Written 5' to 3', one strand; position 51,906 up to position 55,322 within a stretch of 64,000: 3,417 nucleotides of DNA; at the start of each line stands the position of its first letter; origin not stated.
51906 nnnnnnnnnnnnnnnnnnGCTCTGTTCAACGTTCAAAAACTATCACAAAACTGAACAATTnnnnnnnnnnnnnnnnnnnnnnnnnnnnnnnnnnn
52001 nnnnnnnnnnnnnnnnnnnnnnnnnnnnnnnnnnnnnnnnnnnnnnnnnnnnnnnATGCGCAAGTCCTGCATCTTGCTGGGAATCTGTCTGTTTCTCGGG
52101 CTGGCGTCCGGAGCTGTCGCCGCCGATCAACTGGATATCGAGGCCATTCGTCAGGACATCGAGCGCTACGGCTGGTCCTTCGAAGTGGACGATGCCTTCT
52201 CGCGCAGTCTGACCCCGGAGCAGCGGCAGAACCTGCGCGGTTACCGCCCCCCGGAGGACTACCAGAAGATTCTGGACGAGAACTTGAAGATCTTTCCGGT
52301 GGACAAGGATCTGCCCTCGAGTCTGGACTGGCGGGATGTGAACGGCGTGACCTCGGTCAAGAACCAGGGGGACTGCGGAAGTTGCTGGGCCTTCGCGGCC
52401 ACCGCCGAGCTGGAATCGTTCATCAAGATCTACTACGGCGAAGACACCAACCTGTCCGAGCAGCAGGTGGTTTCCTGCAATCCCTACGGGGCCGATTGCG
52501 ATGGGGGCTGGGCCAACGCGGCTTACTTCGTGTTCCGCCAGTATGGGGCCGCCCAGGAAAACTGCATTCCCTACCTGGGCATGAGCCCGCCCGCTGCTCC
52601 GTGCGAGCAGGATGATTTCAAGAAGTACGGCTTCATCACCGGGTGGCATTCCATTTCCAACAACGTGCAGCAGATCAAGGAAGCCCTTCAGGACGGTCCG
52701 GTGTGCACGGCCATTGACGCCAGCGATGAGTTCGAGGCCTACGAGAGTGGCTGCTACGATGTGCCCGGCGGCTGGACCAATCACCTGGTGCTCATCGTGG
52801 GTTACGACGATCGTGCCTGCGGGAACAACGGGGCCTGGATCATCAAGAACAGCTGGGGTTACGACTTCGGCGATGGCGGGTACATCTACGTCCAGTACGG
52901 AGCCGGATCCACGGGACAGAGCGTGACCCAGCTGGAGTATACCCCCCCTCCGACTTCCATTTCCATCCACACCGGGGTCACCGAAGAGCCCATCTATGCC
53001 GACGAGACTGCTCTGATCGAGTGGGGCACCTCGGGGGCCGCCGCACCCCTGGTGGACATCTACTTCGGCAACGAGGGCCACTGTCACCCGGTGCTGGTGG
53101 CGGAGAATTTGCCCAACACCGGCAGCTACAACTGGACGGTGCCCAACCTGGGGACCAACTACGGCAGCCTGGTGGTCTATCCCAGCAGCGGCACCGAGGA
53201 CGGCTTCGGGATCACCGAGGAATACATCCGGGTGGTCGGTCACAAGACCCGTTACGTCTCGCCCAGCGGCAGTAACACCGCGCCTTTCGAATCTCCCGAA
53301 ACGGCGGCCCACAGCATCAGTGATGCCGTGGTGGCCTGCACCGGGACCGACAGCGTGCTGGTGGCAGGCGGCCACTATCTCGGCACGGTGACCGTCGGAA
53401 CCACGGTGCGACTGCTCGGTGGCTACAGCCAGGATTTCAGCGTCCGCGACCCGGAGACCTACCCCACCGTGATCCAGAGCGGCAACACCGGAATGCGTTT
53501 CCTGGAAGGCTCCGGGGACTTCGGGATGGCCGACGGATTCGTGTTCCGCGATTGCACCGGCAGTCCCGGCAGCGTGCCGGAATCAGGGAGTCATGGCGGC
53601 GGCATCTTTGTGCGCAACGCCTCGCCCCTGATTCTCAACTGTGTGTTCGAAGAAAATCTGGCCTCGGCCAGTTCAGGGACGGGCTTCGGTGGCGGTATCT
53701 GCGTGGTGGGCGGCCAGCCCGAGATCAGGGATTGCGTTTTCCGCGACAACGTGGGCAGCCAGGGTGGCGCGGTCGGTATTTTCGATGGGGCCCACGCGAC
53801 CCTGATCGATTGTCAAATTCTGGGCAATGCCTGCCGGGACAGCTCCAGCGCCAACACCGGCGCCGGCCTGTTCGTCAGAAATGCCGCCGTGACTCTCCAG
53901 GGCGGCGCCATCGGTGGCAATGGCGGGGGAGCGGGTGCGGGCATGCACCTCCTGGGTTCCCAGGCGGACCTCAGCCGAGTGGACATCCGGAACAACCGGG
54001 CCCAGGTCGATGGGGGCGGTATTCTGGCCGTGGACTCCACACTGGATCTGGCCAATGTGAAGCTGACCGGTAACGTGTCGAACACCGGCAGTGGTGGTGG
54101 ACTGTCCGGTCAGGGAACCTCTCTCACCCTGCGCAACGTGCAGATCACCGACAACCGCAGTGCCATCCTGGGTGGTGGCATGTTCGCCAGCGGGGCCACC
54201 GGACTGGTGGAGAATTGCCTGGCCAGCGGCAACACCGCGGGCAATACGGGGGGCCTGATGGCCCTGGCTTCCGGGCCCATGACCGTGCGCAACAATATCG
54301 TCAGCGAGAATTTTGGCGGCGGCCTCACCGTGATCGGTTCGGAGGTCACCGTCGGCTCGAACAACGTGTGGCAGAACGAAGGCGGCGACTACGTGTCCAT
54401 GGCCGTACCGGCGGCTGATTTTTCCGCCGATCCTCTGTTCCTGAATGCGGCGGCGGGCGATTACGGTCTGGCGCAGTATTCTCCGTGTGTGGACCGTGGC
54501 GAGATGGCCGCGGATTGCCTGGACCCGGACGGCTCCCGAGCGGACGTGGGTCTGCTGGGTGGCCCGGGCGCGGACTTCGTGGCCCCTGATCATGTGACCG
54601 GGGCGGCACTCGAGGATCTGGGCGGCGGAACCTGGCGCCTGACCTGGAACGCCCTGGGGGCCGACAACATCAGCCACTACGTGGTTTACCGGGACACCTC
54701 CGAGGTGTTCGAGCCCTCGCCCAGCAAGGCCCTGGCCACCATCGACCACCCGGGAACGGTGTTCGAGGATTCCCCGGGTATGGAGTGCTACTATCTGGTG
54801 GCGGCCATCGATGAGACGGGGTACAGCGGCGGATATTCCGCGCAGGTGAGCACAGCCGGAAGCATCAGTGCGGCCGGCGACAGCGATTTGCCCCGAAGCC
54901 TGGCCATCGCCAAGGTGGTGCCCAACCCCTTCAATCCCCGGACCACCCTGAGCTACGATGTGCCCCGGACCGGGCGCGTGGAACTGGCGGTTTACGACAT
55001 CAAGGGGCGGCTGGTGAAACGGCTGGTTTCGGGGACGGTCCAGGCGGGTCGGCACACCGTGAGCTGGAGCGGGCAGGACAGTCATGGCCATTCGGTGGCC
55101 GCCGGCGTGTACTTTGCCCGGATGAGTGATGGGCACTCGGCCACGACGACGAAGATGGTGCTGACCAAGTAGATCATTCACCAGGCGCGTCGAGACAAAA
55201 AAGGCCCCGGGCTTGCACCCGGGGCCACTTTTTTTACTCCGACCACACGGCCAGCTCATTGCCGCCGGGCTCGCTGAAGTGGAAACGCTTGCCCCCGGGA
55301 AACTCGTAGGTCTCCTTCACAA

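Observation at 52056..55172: Giant secreted papain-like protease with beta-helix stalk and T9SS-type C-terminal sorting domain, driven by a near-consensus promoter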

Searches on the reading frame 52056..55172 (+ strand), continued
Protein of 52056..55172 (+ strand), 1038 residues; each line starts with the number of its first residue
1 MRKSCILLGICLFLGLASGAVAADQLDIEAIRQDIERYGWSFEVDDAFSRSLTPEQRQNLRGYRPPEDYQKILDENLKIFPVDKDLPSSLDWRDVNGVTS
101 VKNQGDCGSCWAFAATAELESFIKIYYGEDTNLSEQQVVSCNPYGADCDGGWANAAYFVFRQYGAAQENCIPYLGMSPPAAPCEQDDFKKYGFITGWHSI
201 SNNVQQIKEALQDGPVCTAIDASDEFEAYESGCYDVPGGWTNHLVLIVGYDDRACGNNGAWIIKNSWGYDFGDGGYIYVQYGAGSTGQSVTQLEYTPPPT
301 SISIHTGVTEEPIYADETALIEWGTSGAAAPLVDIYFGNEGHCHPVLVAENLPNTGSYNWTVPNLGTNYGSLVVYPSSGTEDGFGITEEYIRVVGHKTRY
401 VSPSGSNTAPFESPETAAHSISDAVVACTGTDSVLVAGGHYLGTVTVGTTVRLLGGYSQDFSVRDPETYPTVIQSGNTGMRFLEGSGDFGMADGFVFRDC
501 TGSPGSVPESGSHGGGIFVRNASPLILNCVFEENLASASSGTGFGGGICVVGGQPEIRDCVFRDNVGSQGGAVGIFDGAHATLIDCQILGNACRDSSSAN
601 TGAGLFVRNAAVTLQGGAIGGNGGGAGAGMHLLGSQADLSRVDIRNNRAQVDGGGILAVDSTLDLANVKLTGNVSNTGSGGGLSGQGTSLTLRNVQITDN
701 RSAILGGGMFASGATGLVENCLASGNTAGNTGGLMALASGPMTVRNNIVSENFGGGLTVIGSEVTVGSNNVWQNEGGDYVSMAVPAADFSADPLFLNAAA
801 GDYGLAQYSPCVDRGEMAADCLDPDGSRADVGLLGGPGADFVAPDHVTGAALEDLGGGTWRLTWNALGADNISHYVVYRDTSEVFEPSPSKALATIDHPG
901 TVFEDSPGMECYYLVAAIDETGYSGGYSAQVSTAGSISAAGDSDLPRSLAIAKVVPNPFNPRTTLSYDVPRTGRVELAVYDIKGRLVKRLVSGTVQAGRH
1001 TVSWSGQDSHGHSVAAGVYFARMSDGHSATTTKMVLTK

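Call 76: search_protein_families(library=pfam, proteins=[L025:9263-12013:+, L027:1951-4428:+, L061:9920-14824:+, L058:9830-13276:+, L017:9980-13441:+, L030:9878-12394:+], max_evalue=0.001)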
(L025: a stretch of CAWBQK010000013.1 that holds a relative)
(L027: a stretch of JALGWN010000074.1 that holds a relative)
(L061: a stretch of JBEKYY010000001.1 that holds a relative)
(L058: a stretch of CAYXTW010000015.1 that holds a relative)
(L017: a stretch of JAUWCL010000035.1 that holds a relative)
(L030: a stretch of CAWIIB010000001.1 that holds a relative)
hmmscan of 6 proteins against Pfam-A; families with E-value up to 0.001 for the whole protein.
L025:9263-12013:+ (917 aa): 5 families
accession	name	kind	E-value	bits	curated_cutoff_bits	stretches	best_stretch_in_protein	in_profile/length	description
PF13229.12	Beta_helix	-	2.1e-21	76.6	25.9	3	394-574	2-149/158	Right handed beta helix region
PF13860.13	FlgD_ig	-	1.9e-07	31.4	27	1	852-904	23-75/79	FlgD Ig-like domain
PF18962.6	Por_Secre_tail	-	6.7e-06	26.7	27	1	835-914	3-74/75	Secretion system C-terminal sorting domain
PF17161.10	DUF5123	-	1.1e-05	27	35.1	1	599-691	3-103/113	Domain of unknown function (DUF5123)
PF13585.12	CHU_C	-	0.00072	20.1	27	1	844-910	20-79/86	CHU_C Type IX secretion signal domain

L027:1951-4428:+ (826 aa): 3 families
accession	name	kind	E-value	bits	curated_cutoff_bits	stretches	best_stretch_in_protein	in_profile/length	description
PF00112.29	Peptidase_C1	-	2.9e-57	194.7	20.7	1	98-295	1-211/220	Papain family cysteine protease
PF10342.15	Kre9_KNH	-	0.00048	21.2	24.6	0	629-687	2-62/94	Kre9/KNH-like N-terminal Ig-like domain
PF03051.21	Peptidase_C1_2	-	0.0005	19.4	22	0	250-290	358-398/438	Peptidase C1-like family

L061:9920-14824:+ (1635 aa): 14 families
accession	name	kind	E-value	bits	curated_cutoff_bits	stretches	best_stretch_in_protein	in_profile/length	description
PF00112.29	Peptidase_C1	-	2.2e-53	182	20.7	1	112-310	1-211/220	Papain family cysteine protease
PF13927.12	Ig_3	-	3.9e-48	162.3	30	4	430-504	1-78/78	Immunoglobulin domain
PF13517.12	FG-GAP_3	-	2.9e-47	159.5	26.9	7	719-788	1-61/61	FG-GAP-like repeat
PF07679.22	I-set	-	4.3e-42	142.5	23.7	4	431-513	1-86/90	Immunoglobulin I-set domain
PF01839.29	FG-GAP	-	2e-37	126.9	22.1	4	988-1009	1-22/37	FG-GAP repeat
PF13385.13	Laminin_G_3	-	2e-32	112.9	27.6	1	1216-1369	1-151/151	Concanavalin A-like lectin/glucanases superfamily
PF13895.12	Ig_2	-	1.6e-15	57.6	27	1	1083-1163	2-78/79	Immunoglobulin domain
PF00047.31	ig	-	2.3e-11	44.3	21.8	0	441-511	4-79/81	Immunoglobulin domain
PF07686.23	V-set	-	3.9e-10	40.3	26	0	537-604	41-108/109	Immunoglobulin V-set domain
PF01833.30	TIG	-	1.8e-09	37.9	20.9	1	608-676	1-72/84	IPT/TIG domain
PF02210.31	Laminin_G_2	-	1.5e-07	32.3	22.9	1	1283-1341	39-99/126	Laminin G domain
PF16743.10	PliI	-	1.6e-05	25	27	0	715-739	62-85/123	Periplasmic lysozyme inhibitor of I-type lysozyme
PF12256.14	TcdB_toxin_midN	-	2.1e-05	24.3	24.8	0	814-849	16-51/181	Insecticide toxin TcdB middle/N-terminal region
PF19190.6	BACON_2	-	3.1e-05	24.3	25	1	346-408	20-79/94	Viral BACON domain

L058:9830-13276:+ (1149 aa): 5 families
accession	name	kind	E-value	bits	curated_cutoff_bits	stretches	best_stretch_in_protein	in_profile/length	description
PF00112.29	Peptidase_C1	-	1.2e-45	156.8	20.7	1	139-346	1-207/220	Papain family cysteine protease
PF05345.18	He_PIG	-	4.7e-28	97.9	24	4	822-904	2-94/96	Putative Ig domain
PF00404.24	Dockerin_1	-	9.4e-07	29.4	22.9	1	1086-1139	2-56/57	Dockerin type I domain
PF17963.7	Big_9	-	4.9e-05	24.6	23.6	0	850-903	34-88/89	Bacterial Ig domain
PF22184.2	CBM_56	-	5.9e-05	23.7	27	1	401-440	25-63/75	Carbohydrate binding module family 56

L017:9980-13441:+ (1154 aa): 7 families
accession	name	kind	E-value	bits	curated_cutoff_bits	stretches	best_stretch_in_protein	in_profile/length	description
PF00112.29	Peptidase_C1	-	2.5e-43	149.1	20.7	1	97-291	4-207/220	Papain family cysteine protease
PF13860.13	FlgD_ig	-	2.9e-13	50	27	1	1079-1142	12-76/79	FlgD Ig-like domain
PF10342.15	Kre9_KNH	-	7.1e-09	36.7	24.6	0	314-373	2-63/94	Kre9/KNH-like N-terminal Ig-like domain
PF18962.6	Por_Secre_tail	-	1.3e-08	35.5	27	1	1071-1151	2-74/75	Secretion system C-terminal sorting domain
PF17957.7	Big_7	-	1.7e-06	29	24.1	1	954-1017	1-56/70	Bacterial Ig domain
PF03051.21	Peptidase_C1_2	-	0.0003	20.2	22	0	249-301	360-410/438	Peptidase C1-like family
PF13585.12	CHU_C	-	0.0004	20.9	27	0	1080-1144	19-75/86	CHU_C Type IX secretion signal domain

L030:9878-12394:+ (839 aa): 4 families
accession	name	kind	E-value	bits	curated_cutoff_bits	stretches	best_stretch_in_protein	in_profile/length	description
PF00112.29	Peptidase_C1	-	2.1e-52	178.8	20.7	1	99-294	2-207/220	Papain family cysteine protease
PF01839.29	FG-GAP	-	3.8e-18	65.4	22.1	2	599-622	2-25/37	FG-GAP repeat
PF13517.12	FG-GAP_3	-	3e-15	57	26.9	1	663-730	1-60/61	FG-GAP-like repeat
PF25788.1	Ig_Rha78A_N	-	0.00035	21.2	27.4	0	363-398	64-100/105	Rha78A-like, N-terminal immunoglobulin domain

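Call 78: search_protein_families(library=ncbifam, proteins=[L015:2-1354:-, L015:1379-2473:-, L015:2492-3616:-, L013:7652-8146:-, L005:10673-11452:-, L017:467-2350:-, L018:2276-3418:-, L018:3418-6348:-, L009:17762-18775:+, L013:4810-6018:-], max_evalue=0.01)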
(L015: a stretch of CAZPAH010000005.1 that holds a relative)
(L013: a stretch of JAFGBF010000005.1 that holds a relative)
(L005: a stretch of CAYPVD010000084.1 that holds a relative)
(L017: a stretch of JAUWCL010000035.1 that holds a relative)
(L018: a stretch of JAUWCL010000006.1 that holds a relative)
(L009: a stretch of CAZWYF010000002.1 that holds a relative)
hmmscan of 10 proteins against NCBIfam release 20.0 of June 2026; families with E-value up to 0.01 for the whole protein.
L015:2-1354:- (451 aa): 0 families

L015:1379-2473:- (365 aa): 0 families

L015:2492-3616:- (375 aa): 0 families

L013:7652-8146:- (165 aa): 0 families

L005:10673-11452:- (260 aa): 0 families

L017:467-2350:- (628 aa): 0 families

L018:2276-3418:- (381 aa): 0 families

L018:3418-6348:- (977 aa): 8 families
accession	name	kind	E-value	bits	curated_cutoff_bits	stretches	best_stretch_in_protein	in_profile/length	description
NF052345.1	S_layer_anammox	exception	9.7e-09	33.2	1400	1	74-154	1309-1390/1596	Kustd1514 family S-layer glycoprotein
TIGR04056.1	OMP_RagA_SusC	subfamily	8.4e-08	31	368.25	1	82-126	5-47/981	SusC/RagA family TonB-linked outer membrane protein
NF049944.1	TonB_dep_PUIUD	equivalog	3.7e-06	25.6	850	1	281-374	132-225/686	TonB-dependent receptor, PUIUD motif-type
NF041535.1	TonB_rec_PqqU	equivalog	6.4e-06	24.7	1200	1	272-390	83-203/676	TonB-dependent receptor PqqU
TIGR01783.1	TonB-siderophor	subfamily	7.8e-06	24.8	223.5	1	190-389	9-182/649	TonB-dependent siderophore receptor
NF049946.1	TonB_dep_CU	exception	0.00015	20.3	700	1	272-452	123-303/683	TonB-dependent receptor, CU motif-type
TIGR01779.1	TonB-B12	equivalog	0.0021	16.7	599.7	0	277-328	111-163/614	TonB-dependent vitamin B12 receptor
NF049947.1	TonB_dep_PCPU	exception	0.003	15.8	800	1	282-374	127-219/685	TonB-dependent receptor, PCPU motif-type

L009:17762-18775:+ (338 aa): 0 families

L013:4810-6018:- (403 aa): 0 families

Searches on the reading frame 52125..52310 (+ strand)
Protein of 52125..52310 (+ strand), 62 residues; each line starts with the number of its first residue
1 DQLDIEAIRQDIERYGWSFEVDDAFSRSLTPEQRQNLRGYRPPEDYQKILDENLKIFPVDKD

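Call 38: search_protein_families(library=pfam, proteins=[window:52125-52310:+], max_evalue=10)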
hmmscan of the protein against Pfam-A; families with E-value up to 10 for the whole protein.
window:52125-52310:+ (62 aa): 0 families

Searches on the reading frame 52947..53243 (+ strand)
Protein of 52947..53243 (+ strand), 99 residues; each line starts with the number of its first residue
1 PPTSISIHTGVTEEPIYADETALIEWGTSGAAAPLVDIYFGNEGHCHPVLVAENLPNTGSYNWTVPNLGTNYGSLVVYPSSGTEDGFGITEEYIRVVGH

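Call 38: search_protein_families(library=pfam, proteins=[window:52947-53243:+], max_evalue=10)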
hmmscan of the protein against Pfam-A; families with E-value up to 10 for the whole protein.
window:52947-53243:+ (99 aa): 2 families
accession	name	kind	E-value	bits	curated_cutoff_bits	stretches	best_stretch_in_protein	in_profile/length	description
PF10342.15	Kre9_KNH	-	0.0047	18.1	24.6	1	17-72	9-69/94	Kre9/KNH-like N-terminal Ig-like domain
PF13091.12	PLDc_2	-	0.23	11.8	27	1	48-81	85-118/132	PLD-like domain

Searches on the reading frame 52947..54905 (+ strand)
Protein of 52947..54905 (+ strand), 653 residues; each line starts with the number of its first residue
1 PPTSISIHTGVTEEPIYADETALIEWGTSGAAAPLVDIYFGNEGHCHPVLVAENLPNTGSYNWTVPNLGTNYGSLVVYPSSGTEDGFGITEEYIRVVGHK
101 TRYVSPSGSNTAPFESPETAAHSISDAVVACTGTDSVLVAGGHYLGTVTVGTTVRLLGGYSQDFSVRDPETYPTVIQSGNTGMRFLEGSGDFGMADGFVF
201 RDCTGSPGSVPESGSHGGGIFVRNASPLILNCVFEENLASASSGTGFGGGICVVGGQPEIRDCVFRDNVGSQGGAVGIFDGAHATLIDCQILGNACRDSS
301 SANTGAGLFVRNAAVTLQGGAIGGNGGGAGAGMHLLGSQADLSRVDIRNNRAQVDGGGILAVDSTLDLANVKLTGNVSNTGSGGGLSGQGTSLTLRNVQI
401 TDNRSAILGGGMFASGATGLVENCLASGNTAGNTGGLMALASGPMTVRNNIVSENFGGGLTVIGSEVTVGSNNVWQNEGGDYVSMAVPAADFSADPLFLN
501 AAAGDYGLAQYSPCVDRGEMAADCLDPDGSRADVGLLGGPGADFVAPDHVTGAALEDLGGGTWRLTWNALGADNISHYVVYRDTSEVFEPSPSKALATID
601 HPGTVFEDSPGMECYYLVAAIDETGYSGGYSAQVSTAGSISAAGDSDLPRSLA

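Call 39: search_solved_structures(query=window:52947-54905:+, max_evalue=1, show_alignments=0)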
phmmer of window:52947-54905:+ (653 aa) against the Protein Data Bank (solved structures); distinct sequences matched with E-value up to 1: 5.
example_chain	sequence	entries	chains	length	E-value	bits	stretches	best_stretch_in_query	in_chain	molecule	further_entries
3n23_B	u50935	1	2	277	0.43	12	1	164-217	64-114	Sodium/potassium-transporting ATPase subunit beta-1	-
3kdp_B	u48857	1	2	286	0.46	11.9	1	164-217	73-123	Sodium/potassium-transporting ATPase subunit beta-1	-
7yzr_B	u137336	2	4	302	0.49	11.8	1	164-217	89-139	Sodium/potassium-transporting ATPase subunit beta-1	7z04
3wgu_B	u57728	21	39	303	0.5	11.8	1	164-217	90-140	Sodium/potassium-transporting ATPase subunit beta-1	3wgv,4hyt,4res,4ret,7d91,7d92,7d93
4hqj_B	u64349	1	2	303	0.5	11.8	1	164-217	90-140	Sodium/potassium-transporting ATPase subunit beta-1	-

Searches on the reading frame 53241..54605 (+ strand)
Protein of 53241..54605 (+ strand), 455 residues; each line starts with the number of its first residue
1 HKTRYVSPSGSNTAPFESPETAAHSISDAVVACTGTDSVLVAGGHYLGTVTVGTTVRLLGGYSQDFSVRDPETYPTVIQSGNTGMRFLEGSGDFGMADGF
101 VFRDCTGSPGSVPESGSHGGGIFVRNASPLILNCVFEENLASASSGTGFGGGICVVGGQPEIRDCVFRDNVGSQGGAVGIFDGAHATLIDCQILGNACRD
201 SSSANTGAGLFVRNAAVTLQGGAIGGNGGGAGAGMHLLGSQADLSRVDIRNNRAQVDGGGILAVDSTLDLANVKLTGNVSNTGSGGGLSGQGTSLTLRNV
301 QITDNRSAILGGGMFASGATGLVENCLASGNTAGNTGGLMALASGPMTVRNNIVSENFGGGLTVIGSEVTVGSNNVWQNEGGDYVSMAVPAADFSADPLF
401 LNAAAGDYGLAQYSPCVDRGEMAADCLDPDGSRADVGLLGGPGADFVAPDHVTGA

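Call 38: search_protein_families(library=pfam, proteins=[window:53241-54605:+], max_evalue=10)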
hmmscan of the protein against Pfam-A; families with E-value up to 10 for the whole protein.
window:53241-54605:+ (455 aa): 5 families
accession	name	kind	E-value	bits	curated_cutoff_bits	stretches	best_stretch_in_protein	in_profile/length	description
PF13229.12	Beta_helix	-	1.2e-17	64.5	25.9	2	238-387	6-146/158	Right handed beta helix region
PF05048.19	NosD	-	0.00019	21.4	23.6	2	325-383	48-108/212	Periplasmic copper-binding protein (NosD)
PF08480.16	Disaggr_assoc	-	0.00091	19.6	22.6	1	312-412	55-171/194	Disaggregatase related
PF17161.10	DUF5123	-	0.041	15.5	35.1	1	343-412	23-100/113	Domain of unknown function (DUF5123)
PF02415.23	Chlam_PMP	-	2.6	9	20.6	2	133-155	1-18/19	Chlamydia polymorphic membrane protein (Chlamydia_PMP) repeat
